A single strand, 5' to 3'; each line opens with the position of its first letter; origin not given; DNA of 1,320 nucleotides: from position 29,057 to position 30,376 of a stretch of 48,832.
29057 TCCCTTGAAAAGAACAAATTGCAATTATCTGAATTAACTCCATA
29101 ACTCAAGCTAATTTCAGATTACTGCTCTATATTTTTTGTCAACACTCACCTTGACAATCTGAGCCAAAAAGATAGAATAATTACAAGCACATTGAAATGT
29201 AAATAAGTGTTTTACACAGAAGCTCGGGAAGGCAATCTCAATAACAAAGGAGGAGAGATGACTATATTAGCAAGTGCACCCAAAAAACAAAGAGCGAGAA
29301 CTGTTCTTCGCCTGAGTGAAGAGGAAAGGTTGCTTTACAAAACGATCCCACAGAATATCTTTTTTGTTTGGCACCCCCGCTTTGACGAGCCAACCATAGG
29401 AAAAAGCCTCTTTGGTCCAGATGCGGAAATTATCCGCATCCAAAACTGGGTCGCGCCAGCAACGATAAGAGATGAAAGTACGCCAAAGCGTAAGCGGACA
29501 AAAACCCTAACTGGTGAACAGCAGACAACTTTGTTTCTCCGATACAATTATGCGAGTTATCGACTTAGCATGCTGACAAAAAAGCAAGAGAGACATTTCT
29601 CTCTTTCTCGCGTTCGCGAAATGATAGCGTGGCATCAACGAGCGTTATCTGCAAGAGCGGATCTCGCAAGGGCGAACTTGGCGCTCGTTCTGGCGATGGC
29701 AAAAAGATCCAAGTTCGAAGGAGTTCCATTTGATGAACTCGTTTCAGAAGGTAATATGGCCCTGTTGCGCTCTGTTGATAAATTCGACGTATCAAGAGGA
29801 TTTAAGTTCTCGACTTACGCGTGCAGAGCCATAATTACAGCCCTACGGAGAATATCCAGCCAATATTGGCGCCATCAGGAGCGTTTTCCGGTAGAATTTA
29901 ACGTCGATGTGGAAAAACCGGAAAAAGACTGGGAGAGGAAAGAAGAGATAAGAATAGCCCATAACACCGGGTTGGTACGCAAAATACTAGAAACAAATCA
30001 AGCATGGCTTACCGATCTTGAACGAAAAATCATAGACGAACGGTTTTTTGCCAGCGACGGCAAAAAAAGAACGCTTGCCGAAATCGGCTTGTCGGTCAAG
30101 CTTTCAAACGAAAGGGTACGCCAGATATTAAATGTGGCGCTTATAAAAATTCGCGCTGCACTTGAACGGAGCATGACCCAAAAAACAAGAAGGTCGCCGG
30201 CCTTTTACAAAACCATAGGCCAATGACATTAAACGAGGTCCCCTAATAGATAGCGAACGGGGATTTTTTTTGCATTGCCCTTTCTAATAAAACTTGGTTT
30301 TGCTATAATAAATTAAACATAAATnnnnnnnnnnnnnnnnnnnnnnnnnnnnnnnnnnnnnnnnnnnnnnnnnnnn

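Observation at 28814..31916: Island encoding a divergent sigma-70 family factor, a divergently transcribed basic Cys ORF and individually promoted small unknown proteins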

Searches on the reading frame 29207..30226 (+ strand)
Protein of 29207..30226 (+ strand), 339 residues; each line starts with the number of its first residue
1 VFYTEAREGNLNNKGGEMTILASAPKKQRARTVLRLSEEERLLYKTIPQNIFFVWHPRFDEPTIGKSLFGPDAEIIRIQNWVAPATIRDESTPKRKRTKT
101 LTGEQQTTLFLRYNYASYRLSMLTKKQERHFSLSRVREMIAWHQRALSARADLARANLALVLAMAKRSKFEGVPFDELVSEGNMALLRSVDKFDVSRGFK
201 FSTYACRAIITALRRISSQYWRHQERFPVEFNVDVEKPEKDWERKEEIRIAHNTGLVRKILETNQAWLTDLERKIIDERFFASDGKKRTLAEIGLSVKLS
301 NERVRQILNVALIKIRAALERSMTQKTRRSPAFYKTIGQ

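Call 4: search_protein_families(library=pfam, proteins=[window:29207-30226:+], max_evalue=0.1)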
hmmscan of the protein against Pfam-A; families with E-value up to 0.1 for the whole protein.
window:29207-30226:+ (339 aa): 2 families
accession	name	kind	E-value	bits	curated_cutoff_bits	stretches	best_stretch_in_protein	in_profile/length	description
PF04542.20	Sigma70_r2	-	1.7e-12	47.4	24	1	153-215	1-63/71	Sigma-70 region 2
PF04545.22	Sigma70_r4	-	9.9e-10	38.2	24.1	1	268-316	5-49/50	Sigma-70, region 4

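Call 5: search_protein_families(library=ncbifam, proteins=[window:29207-30226:+], max_evalue=0.1)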
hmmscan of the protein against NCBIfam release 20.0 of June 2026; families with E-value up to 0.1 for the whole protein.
window:29207-30226:+ (339 aa): 44 families (the best 25 are shown)
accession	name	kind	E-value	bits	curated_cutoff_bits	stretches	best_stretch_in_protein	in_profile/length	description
NF005920.0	PRK07921.1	subfamily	1.9e-29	102.7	464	2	97-235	41-176/328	RNA polymerase sigma factor SigB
TIGR02393.1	RpoD_Cterm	equivalog_domain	9.5e-28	97.4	354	2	149-237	1-88/238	RNA polymerase sigma factor RpoD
NF006666.0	PRK09210.1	equivalog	5.2e-27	95.1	572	2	143-222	127-206/370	RNA polymerase sigma factor RpoD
TIGR02997.1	Sig70-cyanoRpoD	subfamily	4.6e-26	91.8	384.5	2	137-219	63-145/298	RNA polymerase sigma factor, RpoD/SigA family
TIGR02394.1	rpoS_proteo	equivalog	6.2e-25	88.3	378.7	2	143-218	41-116/285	RNA polymerase sigma factor RpoS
NF004208.0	PRK05658.1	equivalog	2.3e-24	86.4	555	2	136-215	380-459/631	RNA polymerase sigma factor RpoD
NF041931.2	MzaA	equivalog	2.4e-24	86.2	800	2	122-213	450-540/726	MZA anti-phage system associated sigma-70 family RNA polymerase sigma factor MzaA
NF004560.0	PRK05901.1-1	equivalog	3.2e-24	85.9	711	2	115-222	246-352/516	RNA polymerase sigma factor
NF004562.0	PRK05901.1-4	equivalog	5.2e-24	84.6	779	2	136-229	304-396/571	RNA polymerase sigma factor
NF004207.0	PRK05657.1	equivalog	8.2e-24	84.5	394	2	114-214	63-155/329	RNA polymerase sigma factor RpoS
NF005785.0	PRK07598.1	equivalog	2.1e-23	82.8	554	2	136-229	163-255/415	RNA polymerase sigma factor SigC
NF005643.0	PRK07406.1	equivalog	4.8e-23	81.9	500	2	132-231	147-242/397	RNA polymerase sigma factor RpoD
NF004615.0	PRK05949.1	subfamily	4.7e-22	78.3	530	2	145-232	88-174/327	RNA polymerase sigma factor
NF004561.0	PRK05901.1-3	equivalog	7.6e-22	78.1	582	2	105-220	257-371/537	RNA polymerase sigma factor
NF004565.0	PRK05901.2-3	equivalog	1.3e-20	73.8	484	1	122-218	231-323/501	RNA polymerase sigma factor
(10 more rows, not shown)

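Call 10: find_homologous_proteins(query=window:29258-30226:+)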
Query window:29258-30226:+ (322 aa): 6680 proteins with E <= 0.001 among 8000 candidates; the best 120 are listed.
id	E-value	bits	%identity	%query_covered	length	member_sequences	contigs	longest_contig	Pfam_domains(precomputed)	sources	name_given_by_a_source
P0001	1.1e-206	703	100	100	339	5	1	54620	PF04545.23,PF04542.21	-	-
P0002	2.1e-98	347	58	94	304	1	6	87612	PF04545.23,PF04542.21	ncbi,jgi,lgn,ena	-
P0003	5.1e-95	336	53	95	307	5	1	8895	PF04545.23,PF04542.21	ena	-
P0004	7.1e-83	296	51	93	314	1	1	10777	PF04545.23,PF04542.21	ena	-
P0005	4.2e-81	290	51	93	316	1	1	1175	PF04545.23,PF04542.21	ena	-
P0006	8.7e-81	289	53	88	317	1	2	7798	PF04545.23,PF04542.21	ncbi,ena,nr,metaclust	ncbi:MAG: hypothetical protein AMK72_14045 [Planctomycetes bacterium SM23_25]|nr:MAG: hypothetical p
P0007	2.2e-80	288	52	89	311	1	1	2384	PF04545.23,PF04542.21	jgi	-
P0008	2.4e-80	288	50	89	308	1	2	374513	PF04545.23,PF04542.21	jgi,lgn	jgi:RNA polymerase sigma factor (sigma-70 family)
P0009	5.0e-80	287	49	91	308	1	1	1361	PF04545.23,PF04542.21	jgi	-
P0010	5.9e-80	287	53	88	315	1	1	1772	PF04545.23,PF04542.21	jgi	jgi:RNA polymerase primary sigma factor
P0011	2.0e-79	285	51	89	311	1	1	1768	PF04545.23,PF04542.21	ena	-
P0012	2.0e-79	285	53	88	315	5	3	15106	PF04545.23,PF04542.21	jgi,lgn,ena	-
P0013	2.4e-79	285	51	89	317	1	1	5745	PF04545.23,PF04542.21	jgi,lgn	jgi:RNA polymerase sigma factor (sigma-70 family)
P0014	2.4e-79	285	49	90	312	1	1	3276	PF04545.23,PF04542.21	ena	-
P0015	2.7e-79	284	52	88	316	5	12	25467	PF04545.23,PF04542.21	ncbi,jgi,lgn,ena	-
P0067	7.6e-76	273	49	89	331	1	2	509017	PF04545.23,PF04542.21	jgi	jgi:RNA polymerase sigma factor (sigma-70 family)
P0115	2.2e-74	268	49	86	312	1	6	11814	PF04545.23,PF04542.21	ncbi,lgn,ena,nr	ncbi:MAG: sigma-70 family RNA polymerase sigma factor [Phycisphaerae bacterium]|nr:sigma-70 family R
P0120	3.3e-74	268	47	94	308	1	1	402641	PF04545.23,PF04542.21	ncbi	-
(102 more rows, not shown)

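Call 15: find_encoding_contigs(protein=P0002, flank=6000, max_places=4)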
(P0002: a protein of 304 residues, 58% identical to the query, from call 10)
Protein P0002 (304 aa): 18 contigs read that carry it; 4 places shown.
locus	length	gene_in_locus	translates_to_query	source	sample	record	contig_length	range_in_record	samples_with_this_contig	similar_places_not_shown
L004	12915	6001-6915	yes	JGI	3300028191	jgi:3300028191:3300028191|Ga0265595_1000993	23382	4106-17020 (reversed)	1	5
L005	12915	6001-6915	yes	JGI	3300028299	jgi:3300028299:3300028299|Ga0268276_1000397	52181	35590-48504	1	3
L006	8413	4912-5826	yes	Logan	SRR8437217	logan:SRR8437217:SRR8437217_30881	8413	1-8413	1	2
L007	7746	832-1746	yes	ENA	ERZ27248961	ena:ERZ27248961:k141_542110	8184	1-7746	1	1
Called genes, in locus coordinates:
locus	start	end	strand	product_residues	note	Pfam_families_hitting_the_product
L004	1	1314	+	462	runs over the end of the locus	PF05970:PIF1, PF07728:AAA_5 (weak), PF13245:AAA_19, PF13401:AAA_22 (weak), PF13604:AAA_30, PF21530:Pif1_2B_dom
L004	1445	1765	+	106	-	-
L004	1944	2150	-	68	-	-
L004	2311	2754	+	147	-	PF00072:Response_reg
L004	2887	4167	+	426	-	PF02844:GARS_N, PF01071:GARS_A, PF02786:CPSase_L_D2 (weak), PF02843:GARS_C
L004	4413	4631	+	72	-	-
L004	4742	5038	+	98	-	-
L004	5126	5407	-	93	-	-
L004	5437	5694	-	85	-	-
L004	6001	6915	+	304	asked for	PF04542:Sigma70_r2, PF04545:Sigma70_r4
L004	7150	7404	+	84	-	-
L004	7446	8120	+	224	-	-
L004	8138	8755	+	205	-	PF09335:VTT_dom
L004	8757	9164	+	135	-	-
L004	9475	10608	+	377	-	PF13439:Glyco_transf_4, PF00534:Glycos_transf_1, PF13692:Glyco_trans_1_4, PF20706:GT4-conflict (weak)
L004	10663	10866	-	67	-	-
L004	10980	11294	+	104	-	-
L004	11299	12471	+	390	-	-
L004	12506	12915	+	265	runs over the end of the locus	PF02673:BacA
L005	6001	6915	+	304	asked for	PF04542:Sigma70_r2, PF04545:Sigma70_r4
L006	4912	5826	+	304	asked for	PF04542:Sigma70_r2, PF04545:Sigma70_r4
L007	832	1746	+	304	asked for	PF04542:Sigma70_r2, PF04545:Sigma70_r4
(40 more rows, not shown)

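Call 20: find_encoding_contigs(protein=P0067, flank=6000, max_places=1)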
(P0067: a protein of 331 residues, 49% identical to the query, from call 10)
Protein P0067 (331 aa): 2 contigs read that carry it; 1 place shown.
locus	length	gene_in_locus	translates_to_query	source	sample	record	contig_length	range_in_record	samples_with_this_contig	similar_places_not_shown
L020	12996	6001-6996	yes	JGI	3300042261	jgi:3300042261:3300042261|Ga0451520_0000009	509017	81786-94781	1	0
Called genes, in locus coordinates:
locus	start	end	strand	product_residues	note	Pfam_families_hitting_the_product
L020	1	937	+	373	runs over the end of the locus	PF01300:Sua5_yciO_yrdC, PF01451:LMWPc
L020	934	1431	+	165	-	PF02502:LacAB_rpiB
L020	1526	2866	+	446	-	-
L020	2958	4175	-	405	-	PF00579:tRNA-synt_1b, PF22421:SYY_C-terminal, PF01479:S4 (weak)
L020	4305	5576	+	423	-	PF00278:Orn_DAP_Arg_deC, PF02784:Orn_Arg_deC_N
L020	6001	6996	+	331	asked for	PF04542:Sigma70_r2, PF04545:Sigma70_r4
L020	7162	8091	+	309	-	PF13428:TPR_14 (faint)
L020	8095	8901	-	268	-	PF09339:HTH_IclR, PF01614:IclR_C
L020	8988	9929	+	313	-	-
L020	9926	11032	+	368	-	-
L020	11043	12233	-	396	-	PF01168:Ala_racemase_N, PF00842:Ala_racemase_C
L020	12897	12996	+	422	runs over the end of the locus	PF02403:Seryl_tRNA_N, PF00587:tRNA-synt_2b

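Call 21: find_encoding_contigs(protein=P0120, flank=6000, max_places=1)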
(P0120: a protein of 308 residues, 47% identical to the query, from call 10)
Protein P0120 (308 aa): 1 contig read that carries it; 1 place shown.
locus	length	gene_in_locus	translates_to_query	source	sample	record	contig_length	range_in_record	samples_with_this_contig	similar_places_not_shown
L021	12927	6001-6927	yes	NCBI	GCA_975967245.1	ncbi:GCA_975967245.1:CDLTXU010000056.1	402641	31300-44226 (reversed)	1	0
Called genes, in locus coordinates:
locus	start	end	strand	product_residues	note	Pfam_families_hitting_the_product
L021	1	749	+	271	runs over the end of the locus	PF02405:MlaE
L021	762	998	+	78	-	PF06127:Mpo1-like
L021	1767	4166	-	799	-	-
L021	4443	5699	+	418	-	PF01041:DegT_DnrJ_EryC1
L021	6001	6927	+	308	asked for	PF04542:Sigma70_r2, PF04545:Sigma70_r4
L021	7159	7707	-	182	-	PF03266:NTPase_1, PF13191:AAA_16 (weak)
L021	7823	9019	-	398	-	PF10509:GalKase_gal_bdg, PF00288:GHMP_kinases_N, PF08544:GHMP_kinases_C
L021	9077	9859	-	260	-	PF07722:Peptidase_C26, PF00117:GATase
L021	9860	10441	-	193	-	PF00578:AhpC-TSA, PF08534:Redoxin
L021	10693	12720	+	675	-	-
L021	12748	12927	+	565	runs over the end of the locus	PF07881:Fucose_iso_N1, PF07882:Fucose_iso_N2, PF02952:Fucose_iso_C (weak)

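Call 22: find_encoding_contigs(protein=P0003, flank=6000, max_places=2)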
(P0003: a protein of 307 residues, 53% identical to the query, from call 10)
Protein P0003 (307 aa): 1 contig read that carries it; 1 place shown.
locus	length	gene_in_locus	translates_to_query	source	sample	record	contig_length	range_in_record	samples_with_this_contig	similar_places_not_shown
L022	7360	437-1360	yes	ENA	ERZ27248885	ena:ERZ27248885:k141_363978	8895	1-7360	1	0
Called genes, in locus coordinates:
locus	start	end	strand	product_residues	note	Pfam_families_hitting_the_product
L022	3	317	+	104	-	?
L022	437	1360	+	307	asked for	PF04542:Sigma70_r2, PF04545:Sigma70_r4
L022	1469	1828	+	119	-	-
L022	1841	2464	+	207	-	PF09335:VTT_dom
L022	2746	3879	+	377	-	PF13439:Glyco_transf_4, PF00534:Glycos_transf_1, PF13692:Glyco_trans_1_4, PF20706:GT4-conflict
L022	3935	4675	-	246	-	PF22882:GT-D-like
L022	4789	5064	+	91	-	-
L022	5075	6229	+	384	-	-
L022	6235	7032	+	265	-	PF02673:BacA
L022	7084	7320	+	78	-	-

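Call 25: find_related_loci(query=A2, collection=genome_contigs, flank=4000)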
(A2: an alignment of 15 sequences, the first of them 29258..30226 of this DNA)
Query A2 (322 aa) in genome_contigs; peptide patterns used: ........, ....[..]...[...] (x = any residue, [..] = any of these).
600 stretches matched a pattern (row limit reached: there are more); 596 encode a relative of the query (tblastn E <= 1e-3); the best 80 are kept; 80 distinct loci.
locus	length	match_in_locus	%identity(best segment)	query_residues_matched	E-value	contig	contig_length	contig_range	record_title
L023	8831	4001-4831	50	27-303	3e-82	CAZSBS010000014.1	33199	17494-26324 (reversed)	MAG TPA_asm: uncultured Planctomycetaceae bacterium isolate SRP178699_co1_604 genome assembly, contig: NODE_1352_length_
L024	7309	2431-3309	45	12-303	9e-79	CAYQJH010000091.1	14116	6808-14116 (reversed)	MAG TPA_asm: uncultured Planctomycetaceae bacterium isolate binchicken_co87_116 genome assembly, contig: NODE_5848_lengt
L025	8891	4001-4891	44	11-302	3e-73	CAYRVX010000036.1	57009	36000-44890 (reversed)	MAG TPA_asm: uncultured Planctomycetaceae bacterium isolate SRP068000_co1_610 genome assembly, contig: NODE_428_length_5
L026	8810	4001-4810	46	36-304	4e-68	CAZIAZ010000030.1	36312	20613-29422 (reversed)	MAG TPA_asm: uncultured Planctomycetaceae bacterium isolate SRP089250_co1_147 genome assembly, contig: NODE_1646_length_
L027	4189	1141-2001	43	26-303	4e-60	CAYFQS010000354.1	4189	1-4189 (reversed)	MAG TPA_asm: uncultured Planctomycetaceae bacterium isolate ERP107533_co1_187 genome assembly, contig: NODE_29419_length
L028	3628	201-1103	40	14-303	2e-57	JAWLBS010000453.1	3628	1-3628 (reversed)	MAG: Phycisphaerae bacterium isolate 15dZY3.bin.115 NODE_25489_length_3628_cov_7.359309, whole genome shotgun sequence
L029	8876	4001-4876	40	25-306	7e-57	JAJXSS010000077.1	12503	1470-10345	MAG: Planctomycetota bacterium isolate BP4.bin14 NODE_6564_length_12503_cov_1.288138, whole genome shotgun sequence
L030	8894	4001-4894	39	18-303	2e-55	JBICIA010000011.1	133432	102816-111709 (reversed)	MAG: Phycisphaerales bacterium JB043 k127_140893, whole genome shotgun sequence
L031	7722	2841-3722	39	18-303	1e-54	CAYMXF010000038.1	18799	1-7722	MAG TPA_asm: uncultured Planctomycetaceae bacterium isolate SRP119689_co1_206 genome assembly, contig: NODE_4005_length_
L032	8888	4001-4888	38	19-303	8e-54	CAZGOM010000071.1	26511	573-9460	MAG TPA_asm: uncultured Phycisphaeraceae bacterium isolate SRP193066_co1_210 genome assembly, contig: NODE_1911_length_2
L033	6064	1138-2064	39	6-303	1e-53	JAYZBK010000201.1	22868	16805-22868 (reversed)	MAG: Planctomycetota bacterium isolate XB_MAG1204 DB_MAG1204_0201, whole genome shotgun sequence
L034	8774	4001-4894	38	20-305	3e-53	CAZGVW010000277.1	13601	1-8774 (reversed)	MAG TPA_asm: uncultured Phycisphaeraceae bacterium isolate binchicken_co31_39 genome assembly, contig: k141_1238264, who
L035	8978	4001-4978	36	2-314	4e-53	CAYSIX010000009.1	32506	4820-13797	MAG TPA_asm: uncultured Phycisphaeraceae bacterium isolate SRP141376_co4_125 genome assembly, contig: NODE_2445_length_3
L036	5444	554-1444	37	18-303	2e-52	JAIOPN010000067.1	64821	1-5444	MAG: Planctomycetota bacterium isolate LakeFargette_0920_ALND_MAG_66_46 LacPavin_0920_ALND_scaffold_1057505, whole genom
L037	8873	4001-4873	38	22-303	2e-52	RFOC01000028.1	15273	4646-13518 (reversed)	MAG: Planctomycetota bacterium isolate WB4_1_1411 contig_100_27, whole genome shotgun sequence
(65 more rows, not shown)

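Call 26: search_solved_structures(query=A2, max_evalue=0.00001, show_alignments=2)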
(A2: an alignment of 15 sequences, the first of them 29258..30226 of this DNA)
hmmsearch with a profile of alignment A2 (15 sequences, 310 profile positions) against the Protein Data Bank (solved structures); distinct sequences matched with E-value up to 0.00001: 83 (the best 60 are shown).
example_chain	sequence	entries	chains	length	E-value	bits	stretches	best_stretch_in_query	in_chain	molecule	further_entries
8x6f_E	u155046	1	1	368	7.2e-34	120.4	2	133-206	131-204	RNA polymerase sigma factor SigA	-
5tw1_F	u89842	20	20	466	7.9e-33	117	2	80-206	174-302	RNA polymerase sigma factor SigA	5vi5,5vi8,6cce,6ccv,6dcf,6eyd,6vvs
7ckq_F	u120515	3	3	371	9.2e-33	116.8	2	132-206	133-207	RNA polymerase sigma factor SigA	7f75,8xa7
5uh5_F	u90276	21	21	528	3.7e-32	114.8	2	80-206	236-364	RNA polymerase sigma factor SigA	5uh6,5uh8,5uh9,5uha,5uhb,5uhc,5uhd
7kif_F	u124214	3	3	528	3.7e-32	114.8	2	80-206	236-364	RNA polymerase sigma factor SigA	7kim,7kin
7vf9_F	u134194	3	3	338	3.7e-32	114.8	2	134-251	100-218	RNA polymerase sigma factor RpoS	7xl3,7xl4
6bzo_F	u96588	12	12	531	3.9e-32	114.7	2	80-206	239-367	RNA polymerase sigma factor SigA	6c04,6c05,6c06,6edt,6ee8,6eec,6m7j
7f0r_F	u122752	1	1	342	3.9e-32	114.7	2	134-251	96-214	RNA polymerase sigma factor RpoS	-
9e7v_F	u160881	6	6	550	4.3e-32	114.6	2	80-206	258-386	RNA polymerase sigma factor SigA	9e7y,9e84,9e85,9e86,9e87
7pp4_f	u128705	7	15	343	5.9e-32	114.2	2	84-223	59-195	RNA polymerase sigma factor SigB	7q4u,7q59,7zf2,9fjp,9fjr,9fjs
8k60_F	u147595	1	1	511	2.3e-31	112.2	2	76-206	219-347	RNA polymerase principal sigma factor HrdB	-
8dy7_F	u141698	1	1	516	2.4e-31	112.2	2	77-207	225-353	RNA polymerase sigma factor SigA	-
8dy9_F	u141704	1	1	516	2.4e-31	112.2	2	77-207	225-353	RNA polymerase sigma factor SigA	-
7vpz_F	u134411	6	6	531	2.6e-31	112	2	76-206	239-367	RNA polymerase principal sigma factor HrdB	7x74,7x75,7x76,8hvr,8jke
7vpd_F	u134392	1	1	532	2.6e-31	112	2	76-206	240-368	RNA polymerase sigma factor SigA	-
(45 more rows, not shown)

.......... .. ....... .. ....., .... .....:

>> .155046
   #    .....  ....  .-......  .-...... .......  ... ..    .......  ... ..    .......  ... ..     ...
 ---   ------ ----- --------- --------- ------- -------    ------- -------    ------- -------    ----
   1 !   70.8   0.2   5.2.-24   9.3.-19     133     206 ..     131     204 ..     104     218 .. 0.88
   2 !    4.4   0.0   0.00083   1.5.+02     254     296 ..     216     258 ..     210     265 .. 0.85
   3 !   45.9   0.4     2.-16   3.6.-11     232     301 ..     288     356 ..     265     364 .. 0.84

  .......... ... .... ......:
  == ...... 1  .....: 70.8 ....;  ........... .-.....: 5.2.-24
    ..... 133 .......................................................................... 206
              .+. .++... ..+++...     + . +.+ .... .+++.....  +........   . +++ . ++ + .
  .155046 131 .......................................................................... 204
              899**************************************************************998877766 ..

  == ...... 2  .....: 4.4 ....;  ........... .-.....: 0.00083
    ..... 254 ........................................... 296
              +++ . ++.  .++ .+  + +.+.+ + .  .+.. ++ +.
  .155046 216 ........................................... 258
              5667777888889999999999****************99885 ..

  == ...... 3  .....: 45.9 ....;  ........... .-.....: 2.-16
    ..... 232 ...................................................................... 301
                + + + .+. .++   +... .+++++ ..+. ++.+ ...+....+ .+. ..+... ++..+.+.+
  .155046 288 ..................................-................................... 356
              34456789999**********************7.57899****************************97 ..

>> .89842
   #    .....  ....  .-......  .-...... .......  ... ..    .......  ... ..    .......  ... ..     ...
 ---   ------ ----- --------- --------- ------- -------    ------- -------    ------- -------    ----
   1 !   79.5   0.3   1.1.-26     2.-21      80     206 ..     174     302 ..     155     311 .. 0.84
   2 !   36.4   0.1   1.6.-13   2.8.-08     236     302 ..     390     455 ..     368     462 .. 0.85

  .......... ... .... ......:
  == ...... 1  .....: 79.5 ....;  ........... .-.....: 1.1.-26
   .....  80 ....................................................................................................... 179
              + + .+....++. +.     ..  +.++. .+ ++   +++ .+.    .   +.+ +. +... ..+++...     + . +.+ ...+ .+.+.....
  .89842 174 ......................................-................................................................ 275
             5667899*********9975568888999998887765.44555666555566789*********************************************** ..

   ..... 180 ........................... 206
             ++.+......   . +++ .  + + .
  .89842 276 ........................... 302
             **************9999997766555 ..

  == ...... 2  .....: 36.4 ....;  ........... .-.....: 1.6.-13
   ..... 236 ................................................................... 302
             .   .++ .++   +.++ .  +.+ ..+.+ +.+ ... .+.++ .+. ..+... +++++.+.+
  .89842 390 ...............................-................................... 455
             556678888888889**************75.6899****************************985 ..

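Call 44: search_protein_families(library=phrogs, proteins=[window:29258-30226:+], max_evalue=0.01)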
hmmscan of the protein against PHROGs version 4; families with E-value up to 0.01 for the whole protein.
window:29258-30226:+ (322 aa): 3 families
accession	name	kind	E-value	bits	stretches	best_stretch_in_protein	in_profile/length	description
phrog_351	-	transcription regulation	7.2e-30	105.3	1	119-313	491-737/928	RNA polymerase sigma factor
phrog_1740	-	transcription regulation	1.7e-05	24.5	1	159-305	84-219/567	RNA polymerase sigma factor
phrog_21612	-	transcription regulation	8.6e-05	22.2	1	129-198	11-80/600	RNA polymerase sigma factor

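Call 45: search_protein_families(library=padloc, proteins=[window:29258-30226:+], max_evalue=0.01)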
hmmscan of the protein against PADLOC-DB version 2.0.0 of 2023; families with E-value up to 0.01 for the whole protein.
window:29258-30226:+ (322 aa): 1 family
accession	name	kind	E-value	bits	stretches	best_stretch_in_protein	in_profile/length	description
PDLC02203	MzaA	-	1.5e-18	64.4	2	132-215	430-512/683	-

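Call 55: predict_structure(alignment_id=A2)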
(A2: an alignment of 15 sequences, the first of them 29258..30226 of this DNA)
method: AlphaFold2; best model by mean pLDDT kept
length: 322 residues; sequences in the alignment: 15
mean_pLDDT: 80.0   pTM: 0.55
mean pLDDT of the five models: 80.0, 79.8, 76.3, 75.9, 74.7
residues with pLDDT >= 90: 140; 70-90: 110; 50-70: 32; < 50: 40
segments of 3 or more residues with pLDDT < 50: 1-12, 71-79, 218-221, 312-314, 316-322
pLDDT, mean of each block of 10 residues (from residue 1): 38 63 91 90 93 91 60 46 80 95 95 91 95 91 90 84 93 86 88 93 80 51 62 79 85 91 77 89 92 90 71 47 39
secondary structure, 60 per line:
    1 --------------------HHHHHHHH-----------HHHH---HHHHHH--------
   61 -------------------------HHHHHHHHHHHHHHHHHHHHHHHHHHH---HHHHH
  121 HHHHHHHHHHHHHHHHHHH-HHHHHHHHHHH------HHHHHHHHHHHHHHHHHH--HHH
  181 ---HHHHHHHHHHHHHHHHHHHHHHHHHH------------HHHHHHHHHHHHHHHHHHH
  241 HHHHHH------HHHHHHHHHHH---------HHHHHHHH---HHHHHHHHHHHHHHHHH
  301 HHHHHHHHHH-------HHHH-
elements in order: H21-28 H40-43 H47-52 H86-112 H116-139 H141-151 H158-175 H184-209 H222-246 H253-263 H273-280 H284-310 H318-321

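Call 59: fold_search(model_id=the predicted structure, library=pdb)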
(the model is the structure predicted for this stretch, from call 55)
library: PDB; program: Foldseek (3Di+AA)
matches with E <= 10: 374; with E <= 0.001: 167
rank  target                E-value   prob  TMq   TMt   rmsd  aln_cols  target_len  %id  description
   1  5e17_F                1.9e-08  1.00  0.34  0.33  21.1       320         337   23  T. thermophilus transcription initiation complex having a RRR discriminator sequence and a nontemplate-strand length c (released 2016-03-09)
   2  4oio_F                4.5e-08  1.00  0.26  0.25  22.7       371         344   22  Crystal structure of Thermus thermophilus pre-insertion substrate complex for de novo transcription initiation (released 2014-05-07)
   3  6cce_F                5.7e-08  1.00  0.33  0.35  20.5       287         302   26  Crystal structure of a Mycobacterium smegmatis RNA polymerase transcription initiation complex with inhibitor Kanglemy (released 2018-08-15)
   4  7p5x_AF               6.0e-08  1.00  0.32  0.32  21.5       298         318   25  Mycobacterial RNAP with transcriptional activator PafBC (released 2021-12-22)
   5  4g7h_F                6.0e-08  1.00  0.25  0.24  22.8       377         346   24  Crystal structure of Thermus thermophilus transcription initiation complex (released 2012-10-31)
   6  4xlp_F                6.3e-08  1.00  0.33  0.31  21.8       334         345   21  Crystal structure of T.aquaticus transcription initiation complex containing upstream fork promoter (released 2015-09-23)
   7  8dy9_F                6.6e-08  1.00  0.33  0.35  20.1       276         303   25  Streptomyces venezuelae RNAP unconstrained open promoter complex with WhiA and WhiB transcription factors (released 2023-03-01)
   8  8qu6_F                6.6e-08  1.00  0.34  0.36  25.9       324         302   26  Mycobacterium smegnatis RNA polymerase transcription initiation complex with SigmaA, RbpA, HelD and an upstream-fork p (released 2024-10-02)
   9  6lts_F                7.6e-08  1.00  0.26  0.25  22.8       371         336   23  Crystal structure of Thermus thermophilus transcription initiation complex comprising a truncated sigma finger (released 2020-03-11)
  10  7rdq_F                7.6e-08  1.00  0.24  0.23  22.9       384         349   23  Cryo-EM structure of Thermus thermophilus reiterative transcription complex with 11nt oligo-G RNA (released 2022-02-02)
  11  6kqg_F                8.7e-08  1.00  0.34  0.33  21.6       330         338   21  Thermus thermophilus initial transcription complex comprising sigma A and 5'-OH RNA of 6 nt (released 2020-03-11)
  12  6vvt_F                9.2e-08  1.00  0.32  0.34  19.5       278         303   26  Crystal structure of a Mycobacterium smegmatis transcription initiation complex with Rifampicin-resistant RNA polymera (released 2020-10-21)
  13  6ccv_F                9.6e-08  1.00  0.33  0.34  20.4       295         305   26  Crystal structure of a Mycobacterium smegmatis RNA polymerase transcription initiation complex with inhibitor Rifampic (released 2018-08-15)
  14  5tw1_F                1.0e-07  1.00  0.33  0.35  21.0       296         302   25  Crystal structure of a Mycobacterium smegmatis transcription initiation complex with RbpA (released 2017-01-18)
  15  5e18_F                1.0e-07  1.00  0.24  0.23  22.8       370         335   24  T. thermophilus transcription initiation complex having a YYY discriminator sequence and a nontemplate-strand length c (released 2016-03-09)
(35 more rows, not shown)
